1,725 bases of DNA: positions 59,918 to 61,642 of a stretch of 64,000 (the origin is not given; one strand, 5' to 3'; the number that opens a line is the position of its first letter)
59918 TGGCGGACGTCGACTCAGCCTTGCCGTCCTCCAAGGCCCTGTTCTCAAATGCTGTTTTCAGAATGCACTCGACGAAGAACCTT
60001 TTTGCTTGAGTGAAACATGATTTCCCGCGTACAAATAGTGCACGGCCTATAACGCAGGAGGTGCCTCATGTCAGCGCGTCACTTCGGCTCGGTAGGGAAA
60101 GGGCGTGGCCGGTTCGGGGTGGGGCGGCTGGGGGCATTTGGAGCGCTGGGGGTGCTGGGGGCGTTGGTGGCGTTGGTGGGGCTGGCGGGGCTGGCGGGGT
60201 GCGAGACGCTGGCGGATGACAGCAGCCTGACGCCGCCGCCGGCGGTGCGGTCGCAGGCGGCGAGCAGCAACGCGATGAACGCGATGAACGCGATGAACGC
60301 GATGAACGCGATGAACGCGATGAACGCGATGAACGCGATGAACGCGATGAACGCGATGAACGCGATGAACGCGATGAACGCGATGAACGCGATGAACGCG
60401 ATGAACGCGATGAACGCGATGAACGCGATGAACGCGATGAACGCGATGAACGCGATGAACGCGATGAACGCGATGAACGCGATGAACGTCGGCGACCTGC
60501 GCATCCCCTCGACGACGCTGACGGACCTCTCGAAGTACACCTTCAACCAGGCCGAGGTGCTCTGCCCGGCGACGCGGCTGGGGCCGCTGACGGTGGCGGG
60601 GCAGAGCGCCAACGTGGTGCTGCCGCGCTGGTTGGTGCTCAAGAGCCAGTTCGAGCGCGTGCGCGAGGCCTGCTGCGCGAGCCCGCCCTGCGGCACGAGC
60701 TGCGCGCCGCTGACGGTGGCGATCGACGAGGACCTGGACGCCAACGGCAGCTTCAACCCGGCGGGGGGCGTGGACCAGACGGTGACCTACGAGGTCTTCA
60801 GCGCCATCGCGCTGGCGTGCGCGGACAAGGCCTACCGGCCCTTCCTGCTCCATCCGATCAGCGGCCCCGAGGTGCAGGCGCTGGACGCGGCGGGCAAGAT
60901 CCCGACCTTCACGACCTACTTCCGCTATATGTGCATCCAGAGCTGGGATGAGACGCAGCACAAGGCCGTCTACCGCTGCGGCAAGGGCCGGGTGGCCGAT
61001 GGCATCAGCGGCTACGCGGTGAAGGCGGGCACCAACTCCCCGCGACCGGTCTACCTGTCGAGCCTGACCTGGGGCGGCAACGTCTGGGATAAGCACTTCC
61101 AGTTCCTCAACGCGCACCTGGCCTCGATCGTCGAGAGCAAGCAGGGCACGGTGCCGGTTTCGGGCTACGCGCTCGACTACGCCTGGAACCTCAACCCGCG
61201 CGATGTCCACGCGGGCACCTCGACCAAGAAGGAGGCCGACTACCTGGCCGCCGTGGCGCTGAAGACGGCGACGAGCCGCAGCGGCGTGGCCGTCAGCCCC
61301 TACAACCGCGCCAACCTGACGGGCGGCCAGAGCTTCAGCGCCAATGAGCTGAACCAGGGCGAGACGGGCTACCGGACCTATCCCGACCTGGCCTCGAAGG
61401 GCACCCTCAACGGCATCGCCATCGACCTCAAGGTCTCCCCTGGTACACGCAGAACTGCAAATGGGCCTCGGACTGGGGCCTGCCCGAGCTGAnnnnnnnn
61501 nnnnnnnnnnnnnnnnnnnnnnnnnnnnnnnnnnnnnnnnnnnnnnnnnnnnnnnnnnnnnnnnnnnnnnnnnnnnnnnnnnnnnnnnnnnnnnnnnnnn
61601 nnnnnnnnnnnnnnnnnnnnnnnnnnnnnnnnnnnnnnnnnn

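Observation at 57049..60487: Two perfect in-frame 9-bp ATG-containing tandem arrays (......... x7; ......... x24) within 3.5 kb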

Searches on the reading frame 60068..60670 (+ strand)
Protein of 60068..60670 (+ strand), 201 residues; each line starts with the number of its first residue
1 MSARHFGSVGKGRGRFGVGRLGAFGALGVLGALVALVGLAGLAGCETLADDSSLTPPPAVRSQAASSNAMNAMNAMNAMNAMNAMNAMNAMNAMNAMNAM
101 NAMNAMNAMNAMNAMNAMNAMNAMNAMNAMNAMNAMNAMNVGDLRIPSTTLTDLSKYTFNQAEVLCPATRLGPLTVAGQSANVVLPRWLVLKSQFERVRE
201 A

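Call 36: find_homologous_proteins(query=window:60068-60670:+)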
Query window:60068-60670:+ (201 aa): 7 proteins with E <= 0.001 among 3373 candidates.
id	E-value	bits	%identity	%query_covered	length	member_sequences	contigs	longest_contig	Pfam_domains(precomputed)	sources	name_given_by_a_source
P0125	4.1e-11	61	40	60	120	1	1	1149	-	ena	-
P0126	6.2e-8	50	61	30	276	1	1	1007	-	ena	-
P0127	1.1e-6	46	61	25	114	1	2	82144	-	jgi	-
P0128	3.1e-4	38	68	18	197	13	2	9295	-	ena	-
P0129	5.7e-4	38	-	-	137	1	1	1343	-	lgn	-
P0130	6.0e-4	37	56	26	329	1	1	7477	-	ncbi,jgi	jgi:hypothetical protein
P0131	8.4e-4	37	47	31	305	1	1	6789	-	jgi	jgi:hypothetical protein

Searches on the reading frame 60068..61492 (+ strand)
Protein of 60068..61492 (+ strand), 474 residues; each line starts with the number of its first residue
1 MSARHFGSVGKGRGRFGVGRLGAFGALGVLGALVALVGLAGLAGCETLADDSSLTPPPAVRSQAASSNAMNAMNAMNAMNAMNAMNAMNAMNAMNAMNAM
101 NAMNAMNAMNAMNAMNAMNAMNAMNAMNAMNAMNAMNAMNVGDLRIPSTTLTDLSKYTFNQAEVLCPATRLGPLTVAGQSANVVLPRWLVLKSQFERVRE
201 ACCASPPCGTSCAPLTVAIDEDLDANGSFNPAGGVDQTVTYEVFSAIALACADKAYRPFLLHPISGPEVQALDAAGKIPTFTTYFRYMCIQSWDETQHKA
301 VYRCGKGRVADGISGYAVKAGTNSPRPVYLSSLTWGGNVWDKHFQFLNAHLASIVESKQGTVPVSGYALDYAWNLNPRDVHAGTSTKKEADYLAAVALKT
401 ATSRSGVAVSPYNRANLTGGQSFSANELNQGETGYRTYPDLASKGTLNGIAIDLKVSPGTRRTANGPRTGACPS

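Call 4: search_protein_families(library=pfam, proteins=[window:60068-61492:+], max_evalue=0.01)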
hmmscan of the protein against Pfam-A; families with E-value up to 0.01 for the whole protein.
window:60068-61492:+ (474 aa): 2 families
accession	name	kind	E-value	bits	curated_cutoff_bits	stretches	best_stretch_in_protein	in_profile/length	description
PF05403.16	Plasmodium_HRP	-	4.1e-05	23.9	45.8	1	68-138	92-162/218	Plasmodium histidine-rich protein (HRPII/III)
PF08430.17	Forkhead_N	-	0.00042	21.4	22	1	63-145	8-105/135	Forkhead N-terminal region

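Call 6: search_protein_families(library=ncbifam, proteins=[window:60068-61492:+], max_evalue=1)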
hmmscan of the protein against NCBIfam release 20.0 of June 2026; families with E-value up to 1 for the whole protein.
window:60068-61492:+ (474 aa): 2 families
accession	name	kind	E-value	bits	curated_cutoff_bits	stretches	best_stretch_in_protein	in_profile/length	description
NF040677.1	wall_bind_EntC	exception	0.0021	16.9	770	1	64-141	220-297/422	cell wall-binding protein EntC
NF033745.1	class_C_sortase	subfamily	0.097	12.4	160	1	67-165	18-116/220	class C sortase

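Call 46: predict_structure(alignment_id=A1)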
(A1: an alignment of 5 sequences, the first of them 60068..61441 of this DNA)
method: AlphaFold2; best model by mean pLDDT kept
length: 458 residues; sequences in the alignment: 5
mean_pLDDT: 37.2   pTM: 0.23
mean pLDDT of the five models: 37.2, 34.5, 33.3, 30.7, 29.2
residues with pLDDT >= 90: 0; 70-90: 49; 50-70: 15; < 50: 394
segments of 3 or more residues with pLDDT < 50: 1-61, 126-458
pLDDT, mean of each block of 10 residues (from residue 1): 32 32 31 32 33 43 59 76 81 83 81 72 53 34 26 29 28 26 24 24 27 29 29 31 32 34 44 39 38 38 38 28 30 33 32 27 29 30 30 31 28 25 27 28 29 24
secondary structure, 60 per line:
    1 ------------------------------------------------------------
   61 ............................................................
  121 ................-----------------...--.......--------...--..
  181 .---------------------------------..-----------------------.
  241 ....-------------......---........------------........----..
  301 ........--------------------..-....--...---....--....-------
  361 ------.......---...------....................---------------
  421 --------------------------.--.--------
elements in order: H61-136 H159-165 E174-176 E179-181 E240-244 E258-263 H267-274 E287-294 E299-308 E332-335 E338-340 E344-347 E350-353 H367-373 H386-405
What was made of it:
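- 60269..60488 (+): Array 2: (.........)x24.4, encoding (NAM)24, residues 68-139. AlphaFold2 places residues 61-136 in one helix, pLDDT 59-83 (call 46).
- AlphaFold2 gives a helix over residues 61-136, pLDDT up to 83 (call 46).
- Tried and rejected: Only the repeat helix was usable, so no fold search was run on it (call 46).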

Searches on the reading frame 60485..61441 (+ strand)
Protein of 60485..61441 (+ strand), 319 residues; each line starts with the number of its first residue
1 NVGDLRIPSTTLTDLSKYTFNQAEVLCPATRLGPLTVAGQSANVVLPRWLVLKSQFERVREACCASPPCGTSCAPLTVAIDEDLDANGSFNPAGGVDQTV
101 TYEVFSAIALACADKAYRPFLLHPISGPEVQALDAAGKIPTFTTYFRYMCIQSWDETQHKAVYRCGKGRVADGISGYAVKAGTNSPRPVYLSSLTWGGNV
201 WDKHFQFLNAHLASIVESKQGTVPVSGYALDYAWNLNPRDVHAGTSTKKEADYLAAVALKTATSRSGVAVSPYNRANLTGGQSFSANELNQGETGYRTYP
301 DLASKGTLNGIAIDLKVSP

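Call 54: search_solved_structures(query=window:60485-61441:+, max_evalue=1)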
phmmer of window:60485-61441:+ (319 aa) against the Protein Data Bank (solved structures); distinct sequences matched with E-value up to 1: 0.

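Call 61: search_protein_representatives(protein=window:60485-61441:+)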
Query: 319 residues. Proteins with E-value up to 0.001 (for the whole library): 45; up to 1e-10: 38; up to 1e-30: 16. The best 45 are listed.
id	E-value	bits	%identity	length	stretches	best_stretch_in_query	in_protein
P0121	1.7e-103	362.5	87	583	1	138-319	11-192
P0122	1.9e-73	263.8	64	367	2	72-245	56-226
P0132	3.0e-53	197.4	44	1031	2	40-318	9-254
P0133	1.1e-52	195.5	46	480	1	9-315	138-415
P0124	1.2e-40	156.0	63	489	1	185-309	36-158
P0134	6.4e-40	153.6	72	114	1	90-186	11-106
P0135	4.3e-38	147.6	56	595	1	163-315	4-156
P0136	1.4e-36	142.7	42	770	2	101-319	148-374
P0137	1.4e-36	142.6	43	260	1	101-277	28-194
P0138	2.1e-35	138.8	54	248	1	163-319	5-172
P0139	3.4e-33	131.5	41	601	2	101-309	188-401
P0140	1.8e-32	129.2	49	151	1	141-281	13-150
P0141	4.3e-32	127.9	49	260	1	162-319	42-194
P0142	1.7e-31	125.9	47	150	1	6-151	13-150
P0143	4.2e-31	124.6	37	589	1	13-316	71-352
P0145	7.2e-30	120.6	40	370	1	100-276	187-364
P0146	2.3e-29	119.0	37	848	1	13-278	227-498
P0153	2.6e-21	92.5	36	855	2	97-319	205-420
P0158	7.5e-18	81.1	38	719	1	100-319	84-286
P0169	8.3e-09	51.4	32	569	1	71-318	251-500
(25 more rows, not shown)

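Call 72: search_solved_structures(query=A4, max_evalue=1)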
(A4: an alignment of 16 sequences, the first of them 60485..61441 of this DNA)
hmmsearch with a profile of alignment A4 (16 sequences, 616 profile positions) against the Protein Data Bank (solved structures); distinct sequences matched with E-value up to 1: 1.
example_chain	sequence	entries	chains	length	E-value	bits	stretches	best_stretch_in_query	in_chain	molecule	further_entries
7v4q_A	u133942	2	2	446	0.15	13.8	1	151-186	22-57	Serine protease NS3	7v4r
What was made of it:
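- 60489..61680 (+): 'Domain X', a conserved Cys-containing domain with no Pfam, NCBIfam or PDB relative. Motifs include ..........H, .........GV, ELNQGE and RCPS. The end coordinate is approximate. No PDB hit (calls 54, 72).
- Tried and rejected: Sequence and profile searches against the PDB gave nothing (calls 54, 72).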

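Call 73: search_protein_families(library=ncbifam, proteins=[P0146], max_evalue=0.1)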
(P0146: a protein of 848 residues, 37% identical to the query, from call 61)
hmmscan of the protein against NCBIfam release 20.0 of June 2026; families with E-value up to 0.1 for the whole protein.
P0146 (848 aa): 0 families

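Call 94: list_cluster_members(proteins=[P0133, P0136, P0139, P0143, P0145, P0146, P0153, P0158, P0132, P0169])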
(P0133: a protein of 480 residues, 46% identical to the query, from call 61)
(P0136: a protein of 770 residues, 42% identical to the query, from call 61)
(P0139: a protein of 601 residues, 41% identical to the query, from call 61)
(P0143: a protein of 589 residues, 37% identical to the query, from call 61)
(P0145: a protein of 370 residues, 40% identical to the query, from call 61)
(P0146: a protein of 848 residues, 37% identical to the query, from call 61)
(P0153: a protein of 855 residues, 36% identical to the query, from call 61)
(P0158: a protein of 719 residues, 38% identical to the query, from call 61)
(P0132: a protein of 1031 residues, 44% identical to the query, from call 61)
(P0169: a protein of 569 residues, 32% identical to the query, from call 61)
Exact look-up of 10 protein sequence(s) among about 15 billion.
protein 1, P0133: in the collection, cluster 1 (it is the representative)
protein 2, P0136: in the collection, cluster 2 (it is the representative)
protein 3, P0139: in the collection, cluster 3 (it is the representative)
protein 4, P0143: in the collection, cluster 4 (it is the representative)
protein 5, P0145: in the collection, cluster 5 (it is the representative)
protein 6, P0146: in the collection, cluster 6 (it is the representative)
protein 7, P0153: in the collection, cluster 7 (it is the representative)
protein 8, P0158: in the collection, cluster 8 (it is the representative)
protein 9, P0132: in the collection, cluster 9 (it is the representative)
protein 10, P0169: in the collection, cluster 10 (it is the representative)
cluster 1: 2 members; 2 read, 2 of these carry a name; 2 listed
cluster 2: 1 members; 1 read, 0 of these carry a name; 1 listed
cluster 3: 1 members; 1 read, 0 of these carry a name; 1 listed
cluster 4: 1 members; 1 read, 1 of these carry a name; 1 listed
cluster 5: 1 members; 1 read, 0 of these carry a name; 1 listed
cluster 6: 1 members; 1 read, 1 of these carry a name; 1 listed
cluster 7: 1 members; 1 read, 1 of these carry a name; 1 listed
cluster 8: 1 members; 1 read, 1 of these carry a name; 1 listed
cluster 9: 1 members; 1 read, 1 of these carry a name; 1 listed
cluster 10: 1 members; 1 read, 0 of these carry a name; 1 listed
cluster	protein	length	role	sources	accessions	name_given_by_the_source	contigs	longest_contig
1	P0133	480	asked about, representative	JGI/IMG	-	hypothetical protein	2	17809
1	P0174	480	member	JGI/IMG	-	hypothetical protein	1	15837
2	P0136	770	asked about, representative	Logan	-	-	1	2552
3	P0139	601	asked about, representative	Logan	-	-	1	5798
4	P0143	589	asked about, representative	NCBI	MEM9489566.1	MAG: hypothetical protein AAGC55_10505 [Myxococcota bacterium]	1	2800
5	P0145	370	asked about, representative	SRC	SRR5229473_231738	-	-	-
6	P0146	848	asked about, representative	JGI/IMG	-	hypothetical protein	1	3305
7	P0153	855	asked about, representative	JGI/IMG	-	hypothetical protein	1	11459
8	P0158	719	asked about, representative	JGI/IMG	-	hypothetical protein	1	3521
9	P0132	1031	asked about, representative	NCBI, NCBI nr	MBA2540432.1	MAG: hypothetical protein H0V17_12400 [Deltaproteobacteria bacterium] | hypothetical protein [Deltaproteobacteria bacterium]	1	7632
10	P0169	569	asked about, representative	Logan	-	-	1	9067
